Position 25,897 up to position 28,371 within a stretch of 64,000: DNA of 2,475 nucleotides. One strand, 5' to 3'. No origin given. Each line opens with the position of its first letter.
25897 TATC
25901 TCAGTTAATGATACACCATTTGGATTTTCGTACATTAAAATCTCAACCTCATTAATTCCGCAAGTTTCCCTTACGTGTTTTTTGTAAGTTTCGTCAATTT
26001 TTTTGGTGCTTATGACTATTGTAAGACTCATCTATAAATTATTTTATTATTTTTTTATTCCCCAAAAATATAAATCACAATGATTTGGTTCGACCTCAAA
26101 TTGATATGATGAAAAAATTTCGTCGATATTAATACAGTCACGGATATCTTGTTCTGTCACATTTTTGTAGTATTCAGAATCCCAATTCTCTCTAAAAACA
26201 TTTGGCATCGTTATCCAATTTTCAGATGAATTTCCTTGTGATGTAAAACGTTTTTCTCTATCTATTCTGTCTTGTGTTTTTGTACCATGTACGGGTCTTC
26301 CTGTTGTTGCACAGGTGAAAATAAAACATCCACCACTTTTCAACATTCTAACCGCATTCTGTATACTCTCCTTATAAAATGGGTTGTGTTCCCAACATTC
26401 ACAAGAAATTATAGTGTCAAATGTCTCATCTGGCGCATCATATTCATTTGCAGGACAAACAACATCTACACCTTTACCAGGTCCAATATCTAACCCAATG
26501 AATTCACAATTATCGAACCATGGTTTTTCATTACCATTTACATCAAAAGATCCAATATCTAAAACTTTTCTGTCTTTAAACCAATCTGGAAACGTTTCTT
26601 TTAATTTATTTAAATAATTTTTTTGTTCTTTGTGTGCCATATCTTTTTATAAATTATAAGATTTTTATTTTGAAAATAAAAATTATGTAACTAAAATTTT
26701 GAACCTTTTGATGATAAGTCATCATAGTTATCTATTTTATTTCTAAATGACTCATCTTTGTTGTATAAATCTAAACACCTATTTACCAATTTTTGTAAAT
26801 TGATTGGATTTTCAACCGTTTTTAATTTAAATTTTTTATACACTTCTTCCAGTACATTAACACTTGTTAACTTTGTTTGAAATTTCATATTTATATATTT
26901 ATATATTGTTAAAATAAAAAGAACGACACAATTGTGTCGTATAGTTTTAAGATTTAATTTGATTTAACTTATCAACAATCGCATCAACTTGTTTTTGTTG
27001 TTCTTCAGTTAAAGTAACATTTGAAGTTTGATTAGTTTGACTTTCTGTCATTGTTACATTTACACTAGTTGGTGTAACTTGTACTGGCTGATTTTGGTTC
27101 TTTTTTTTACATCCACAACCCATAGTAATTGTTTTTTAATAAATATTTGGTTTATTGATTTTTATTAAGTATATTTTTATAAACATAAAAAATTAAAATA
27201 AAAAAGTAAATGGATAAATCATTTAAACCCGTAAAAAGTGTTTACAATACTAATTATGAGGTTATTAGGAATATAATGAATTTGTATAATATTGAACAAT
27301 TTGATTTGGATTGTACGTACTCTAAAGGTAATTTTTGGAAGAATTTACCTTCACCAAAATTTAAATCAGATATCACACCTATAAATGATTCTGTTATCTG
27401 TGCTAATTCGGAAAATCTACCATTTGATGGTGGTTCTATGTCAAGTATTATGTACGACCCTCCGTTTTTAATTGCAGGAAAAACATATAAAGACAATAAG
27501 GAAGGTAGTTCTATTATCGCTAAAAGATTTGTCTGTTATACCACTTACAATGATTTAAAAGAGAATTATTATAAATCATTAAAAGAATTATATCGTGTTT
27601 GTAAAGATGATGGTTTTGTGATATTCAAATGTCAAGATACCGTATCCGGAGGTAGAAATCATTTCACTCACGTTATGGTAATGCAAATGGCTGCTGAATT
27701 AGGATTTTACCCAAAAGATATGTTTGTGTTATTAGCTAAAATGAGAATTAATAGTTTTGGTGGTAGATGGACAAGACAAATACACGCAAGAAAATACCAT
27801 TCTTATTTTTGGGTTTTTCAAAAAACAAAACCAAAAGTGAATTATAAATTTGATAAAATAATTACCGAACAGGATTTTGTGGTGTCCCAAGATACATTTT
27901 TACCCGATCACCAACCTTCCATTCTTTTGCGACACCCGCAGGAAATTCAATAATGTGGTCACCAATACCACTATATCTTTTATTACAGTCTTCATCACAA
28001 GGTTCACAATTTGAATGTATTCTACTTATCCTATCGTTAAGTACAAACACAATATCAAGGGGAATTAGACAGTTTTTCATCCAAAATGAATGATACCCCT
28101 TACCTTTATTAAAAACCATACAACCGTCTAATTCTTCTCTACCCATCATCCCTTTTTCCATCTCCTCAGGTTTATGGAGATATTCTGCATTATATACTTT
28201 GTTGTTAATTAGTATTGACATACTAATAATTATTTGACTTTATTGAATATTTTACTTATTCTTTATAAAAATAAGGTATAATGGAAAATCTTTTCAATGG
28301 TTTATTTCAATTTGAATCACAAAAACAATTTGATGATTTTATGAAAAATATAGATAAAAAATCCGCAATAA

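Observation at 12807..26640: ~14 kb phage glycosylation island with its own GDP-deoxysugar pathway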

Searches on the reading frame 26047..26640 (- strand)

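Call 5: search_protein_families(library=pfam, proteins=[window:26047-26640:-], max_evalue=0.01)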
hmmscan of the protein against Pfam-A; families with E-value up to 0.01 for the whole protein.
window:26047-26640:- (197 aa): 5 families
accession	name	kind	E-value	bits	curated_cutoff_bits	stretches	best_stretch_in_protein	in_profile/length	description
PF08241.18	Methyltransf_11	-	2.2e-06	28.7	21.2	1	60-108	47-95/95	Methyltransferase domain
PF13489.12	Methyltransf_23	-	3.9e-06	27.1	27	1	1-110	1-118/164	Methyltransferase domain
PF13649.12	Methyltransf_25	-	0.00084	20.4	27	1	61-104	52-97/97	Methyltransferase domain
PF13847.12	Methyltransf_31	-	0.0044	17.2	27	0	67-112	66-113/145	Methyltransferase domain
PF08242.18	Methyltransf_12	-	0.0069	17.5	30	0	66-106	55-98/98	Methyltransferase domain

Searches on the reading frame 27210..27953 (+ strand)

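Call 5: search_protein_families(library=pfam, proteins=[window:27210-27953:+], max_evalue=0.01)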
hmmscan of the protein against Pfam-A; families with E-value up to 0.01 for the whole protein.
window:27210-27953:+ (247 aa): 1 family
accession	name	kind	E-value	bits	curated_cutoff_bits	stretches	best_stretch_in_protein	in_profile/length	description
PF01555.25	N6_N4_Mtase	-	8.6e-08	32.8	26.7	1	80-220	4-121/221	DNA methylase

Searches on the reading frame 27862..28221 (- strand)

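Call 27: search_protein_families(library=pfam, proteins=[window:27862-28221:-], max_evalue=0.01)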
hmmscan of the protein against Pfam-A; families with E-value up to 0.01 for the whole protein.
window:27862-28221:- (119 aa): 1 family
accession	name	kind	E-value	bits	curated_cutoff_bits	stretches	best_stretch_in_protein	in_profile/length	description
PF02643.20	DUF192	-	7.6e-19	68.1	27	1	11-108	2-95/96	Uncharacterized ACR, COG1430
